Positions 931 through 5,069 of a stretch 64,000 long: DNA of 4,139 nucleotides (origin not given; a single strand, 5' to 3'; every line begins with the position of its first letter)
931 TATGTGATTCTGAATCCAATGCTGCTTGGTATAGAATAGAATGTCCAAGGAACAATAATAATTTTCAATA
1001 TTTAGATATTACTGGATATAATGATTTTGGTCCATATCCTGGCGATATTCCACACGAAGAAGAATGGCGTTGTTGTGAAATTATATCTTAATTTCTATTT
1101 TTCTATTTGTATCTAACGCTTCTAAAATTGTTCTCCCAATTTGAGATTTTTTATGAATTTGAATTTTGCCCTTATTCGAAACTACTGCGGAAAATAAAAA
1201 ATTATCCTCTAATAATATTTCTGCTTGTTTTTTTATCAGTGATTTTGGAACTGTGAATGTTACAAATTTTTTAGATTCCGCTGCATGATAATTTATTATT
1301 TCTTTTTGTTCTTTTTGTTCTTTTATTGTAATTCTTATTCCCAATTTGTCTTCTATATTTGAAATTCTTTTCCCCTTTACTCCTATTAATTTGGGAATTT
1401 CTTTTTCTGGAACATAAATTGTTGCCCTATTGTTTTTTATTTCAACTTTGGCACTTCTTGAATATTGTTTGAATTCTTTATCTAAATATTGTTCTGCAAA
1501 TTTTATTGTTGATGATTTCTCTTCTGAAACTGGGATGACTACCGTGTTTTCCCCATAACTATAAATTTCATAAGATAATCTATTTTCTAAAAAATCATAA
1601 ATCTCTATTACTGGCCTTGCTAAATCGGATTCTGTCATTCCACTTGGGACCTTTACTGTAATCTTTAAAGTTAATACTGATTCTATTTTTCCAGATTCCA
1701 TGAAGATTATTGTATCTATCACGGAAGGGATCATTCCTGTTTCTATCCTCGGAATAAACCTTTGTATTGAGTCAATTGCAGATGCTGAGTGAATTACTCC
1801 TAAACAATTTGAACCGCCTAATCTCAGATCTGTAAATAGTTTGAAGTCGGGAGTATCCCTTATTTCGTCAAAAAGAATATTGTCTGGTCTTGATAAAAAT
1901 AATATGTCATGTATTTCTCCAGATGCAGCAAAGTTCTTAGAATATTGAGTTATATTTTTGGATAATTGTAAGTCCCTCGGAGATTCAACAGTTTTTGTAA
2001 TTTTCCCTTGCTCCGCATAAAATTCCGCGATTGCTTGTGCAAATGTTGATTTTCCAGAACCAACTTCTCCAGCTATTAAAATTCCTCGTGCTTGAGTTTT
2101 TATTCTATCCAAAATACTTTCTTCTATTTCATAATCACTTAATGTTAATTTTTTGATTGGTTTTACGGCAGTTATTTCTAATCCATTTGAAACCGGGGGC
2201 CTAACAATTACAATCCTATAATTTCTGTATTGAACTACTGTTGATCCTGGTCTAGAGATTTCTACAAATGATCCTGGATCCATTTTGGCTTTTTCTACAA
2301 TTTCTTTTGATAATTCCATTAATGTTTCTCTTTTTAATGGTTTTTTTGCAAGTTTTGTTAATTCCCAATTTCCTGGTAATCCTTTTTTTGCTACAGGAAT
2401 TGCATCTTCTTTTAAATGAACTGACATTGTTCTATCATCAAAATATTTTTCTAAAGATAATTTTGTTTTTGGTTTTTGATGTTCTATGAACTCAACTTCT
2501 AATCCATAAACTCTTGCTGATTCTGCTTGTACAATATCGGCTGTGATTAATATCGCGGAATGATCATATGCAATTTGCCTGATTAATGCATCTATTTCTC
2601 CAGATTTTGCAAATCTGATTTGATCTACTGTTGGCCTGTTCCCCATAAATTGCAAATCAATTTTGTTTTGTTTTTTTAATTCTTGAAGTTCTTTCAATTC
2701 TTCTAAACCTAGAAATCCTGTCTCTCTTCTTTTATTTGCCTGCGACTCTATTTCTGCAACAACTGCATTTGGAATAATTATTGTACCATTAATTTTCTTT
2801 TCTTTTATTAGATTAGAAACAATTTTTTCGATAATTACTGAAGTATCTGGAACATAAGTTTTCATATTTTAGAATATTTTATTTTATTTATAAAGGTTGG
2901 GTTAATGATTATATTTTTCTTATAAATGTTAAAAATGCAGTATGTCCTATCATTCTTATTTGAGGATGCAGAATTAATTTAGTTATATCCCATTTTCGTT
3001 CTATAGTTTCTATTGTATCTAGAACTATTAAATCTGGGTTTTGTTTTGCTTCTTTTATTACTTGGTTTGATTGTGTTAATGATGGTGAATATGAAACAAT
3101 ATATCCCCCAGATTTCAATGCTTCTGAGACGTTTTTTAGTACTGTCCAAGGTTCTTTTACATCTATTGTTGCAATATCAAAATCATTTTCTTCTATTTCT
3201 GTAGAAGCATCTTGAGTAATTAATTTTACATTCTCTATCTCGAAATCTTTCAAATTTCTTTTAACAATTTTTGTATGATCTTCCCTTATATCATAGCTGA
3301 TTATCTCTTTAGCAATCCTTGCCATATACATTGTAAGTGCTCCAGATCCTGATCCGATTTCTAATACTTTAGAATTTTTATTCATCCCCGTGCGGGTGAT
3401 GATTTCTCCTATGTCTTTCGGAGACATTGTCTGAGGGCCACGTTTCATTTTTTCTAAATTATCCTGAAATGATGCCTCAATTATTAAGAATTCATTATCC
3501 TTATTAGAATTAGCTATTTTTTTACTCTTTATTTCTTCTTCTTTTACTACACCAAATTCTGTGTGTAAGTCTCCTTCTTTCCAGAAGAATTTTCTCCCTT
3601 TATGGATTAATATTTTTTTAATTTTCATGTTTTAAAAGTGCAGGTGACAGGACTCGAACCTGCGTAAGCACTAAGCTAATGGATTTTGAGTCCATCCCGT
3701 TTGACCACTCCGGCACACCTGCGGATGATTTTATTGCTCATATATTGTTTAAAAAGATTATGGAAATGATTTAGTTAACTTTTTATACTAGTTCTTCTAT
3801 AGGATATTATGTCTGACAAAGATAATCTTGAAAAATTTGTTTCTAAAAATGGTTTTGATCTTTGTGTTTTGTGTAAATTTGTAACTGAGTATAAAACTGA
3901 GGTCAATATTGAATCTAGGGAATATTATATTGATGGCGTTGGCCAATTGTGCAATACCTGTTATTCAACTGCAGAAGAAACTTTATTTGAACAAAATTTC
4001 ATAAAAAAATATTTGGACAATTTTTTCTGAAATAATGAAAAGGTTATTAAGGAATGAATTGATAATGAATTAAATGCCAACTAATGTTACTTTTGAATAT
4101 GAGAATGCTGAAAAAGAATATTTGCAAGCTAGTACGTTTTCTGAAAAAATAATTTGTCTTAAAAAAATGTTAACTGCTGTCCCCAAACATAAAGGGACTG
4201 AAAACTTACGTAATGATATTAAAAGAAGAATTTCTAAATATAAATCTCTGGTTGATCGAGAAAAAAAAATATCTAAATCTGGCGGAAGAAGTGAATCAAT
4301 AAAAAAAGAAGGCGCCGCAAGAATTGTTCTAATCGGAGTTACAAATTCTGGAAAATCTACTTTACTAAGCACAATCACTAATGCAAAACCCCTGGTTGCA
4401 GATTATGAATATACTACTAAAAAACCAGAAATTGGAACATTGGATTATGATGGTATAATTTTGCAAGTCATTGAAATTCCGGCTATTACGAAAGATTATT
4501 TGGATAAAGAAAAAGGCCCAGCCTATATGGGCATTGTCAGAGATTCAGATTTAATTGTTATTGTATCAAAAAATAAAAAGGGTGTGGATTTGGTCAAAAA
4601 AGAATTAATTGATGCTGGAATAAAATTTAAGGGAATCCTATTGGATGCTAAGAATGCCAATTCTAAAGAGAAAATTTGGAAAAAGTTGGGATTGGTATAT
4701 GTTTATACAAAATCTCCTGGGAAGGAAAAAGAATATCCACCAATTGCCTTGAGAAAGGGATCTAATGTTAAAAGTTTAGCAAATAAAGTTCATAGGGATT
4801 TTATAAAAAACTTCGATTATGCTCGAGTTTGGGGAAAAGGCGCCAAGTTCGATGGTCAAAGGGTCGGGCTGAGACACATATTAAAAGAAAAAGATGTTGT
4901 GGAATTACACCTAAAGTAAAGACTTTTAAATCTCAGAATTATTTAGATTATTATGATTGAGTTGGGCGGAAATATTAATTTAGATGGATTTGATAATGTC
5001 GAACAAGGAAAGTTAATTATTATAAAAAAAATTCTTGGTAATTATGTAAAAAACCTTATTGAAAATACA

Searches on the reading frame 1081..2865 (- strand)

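Call 61: search_protein_families(library=pfam, proteins=[window:1081-2865:-], max_evalue=0.0001)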
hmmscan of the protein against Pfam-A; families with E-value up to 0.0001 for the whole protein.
window:1081-2865:- (594 aa): 4 families
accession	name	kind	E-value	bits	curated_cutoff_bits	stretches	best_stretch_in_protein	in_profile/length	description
PF00437.27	T2SSE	-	1.1e-10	41.2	24.9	1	248-371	131-256/370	Type II/IV secretion system protein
PF01850.27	PIN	-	3.9e-09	37.6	23.6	1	4-114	1-115/120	PIN domain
PF00013.35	KH_1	-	6.1e-06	26.3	21.5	1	482-521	3-45/66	KH domain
PF13638.12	PIN_4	-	2.4e-05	25.1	21.9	1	4-125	1-129/132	PIN domain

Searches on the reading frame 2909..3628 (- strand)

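Call 78: search_protein_families(library=pfam, proteins=[window:2909-3628:-], max_evalue=0.0001)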
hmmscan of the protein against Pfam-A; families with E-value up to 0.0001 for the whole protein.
window:2909-3628:- (239 aa): 14 families
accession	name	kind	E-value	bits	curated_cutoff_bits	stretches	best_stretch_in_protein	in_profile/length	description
PF08704.16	GCD14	-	3.6e-14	53.5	26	1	66-217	22-181/247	tRNA methyltransferase complex GCD14 subunit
PF13847.12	Methyltransf_31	-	9.2e-14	51.8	27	1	83-201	2-129/145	Methyltransferase domain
PF01135.25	PCMT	-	1.6e-09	38.3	20.3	1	51-204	40-195/210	Protein-L-isoaspartate(D-aspartate) O-methyltransferase (PCMT)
PF13649.12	Methyltransf_25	-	2e-09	38.4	27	1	88-175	1-97/97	Methyltransferase domain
PF08241.18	Methyltransf_11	-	4.7e-09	37.2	21.2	1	89-178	1-94/95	Methyltransferase domain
PF00398.26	RrnaAD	-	1.2e-08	34.8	24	1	69-142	15-86/263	Ribosomal RNA adenine dimethylase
PF08242.18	Methyltransf_12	-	1.5e-06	29.3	30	1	89-177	1-98/98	Methyltransferase domain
PF05175.20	MTS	-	1.8e-06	28.1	23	1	83-152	30-101/170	Methyltransferase small domain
PF02390.23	Methyltransf_4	-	1.8e-06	27.9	24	1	85-148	2-71/173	Putative methyltransferase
PF01209.24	Ubie_methyltran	-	1.9e-06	27.9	20.1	1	76-181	39-153/233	ubiE/COQ5 methyltransferase family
PF06325.19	PrmA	-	4.6e-06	26.8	22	1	83-197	160-275/296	Ribosomal protein L11 methyltransferase (PrmA)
PF13489.12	Methyltransf_23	-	4.9e-06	26.8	27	1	73-182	9-119/164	Methyltransferase domain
PF01189.24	Methyltr_RsmB-F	-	1.8e-05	25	27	0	84-156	8-86/199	16S rRNA methyltransferase RsmB/F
PF02527.21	GidB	-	2.4e-05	24.2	27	1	55-194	18-161/184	rRNA small subunit methyltransferase G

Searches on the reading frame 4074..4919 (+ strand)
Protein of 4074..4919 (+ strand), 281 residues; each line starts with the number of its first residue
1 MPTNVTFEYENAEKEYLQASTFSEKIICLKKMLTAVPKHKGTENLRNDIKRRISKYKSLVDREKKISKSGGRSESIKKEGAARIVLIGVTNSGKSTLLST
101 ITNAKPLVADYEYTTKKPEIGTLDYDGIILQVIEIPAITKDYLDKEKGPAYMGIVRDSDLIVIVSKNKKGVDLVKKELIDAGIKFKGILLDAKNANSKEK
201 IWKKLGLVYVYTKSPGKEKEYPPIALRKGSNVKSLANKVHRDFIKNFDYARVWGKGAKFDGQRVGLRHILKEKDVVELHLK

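Call 61: search_protein_families(library=pfam, proteins=[window:4074-4919:+], max_evalue=0.0001)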
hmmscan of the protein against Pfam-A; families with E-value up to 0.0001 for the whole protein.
window:4074-4919:+ (281 aa): 3 families
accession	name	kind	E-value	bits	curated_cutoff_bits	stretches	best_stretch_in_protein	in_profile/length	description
PF02824.27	TGS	-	2.6e-15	56.6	22.2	1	208-278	1-58/60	TGS domain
PF01926.29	MMR_HSR1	-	2.7e-15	56.9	21.9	1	83-182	1-100/113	50S ribosome-binding GTPase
PF02421.24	FeoB_N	-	1.4e-05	25.1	27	1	83-138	2-57/156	Ferrous iron transport protein B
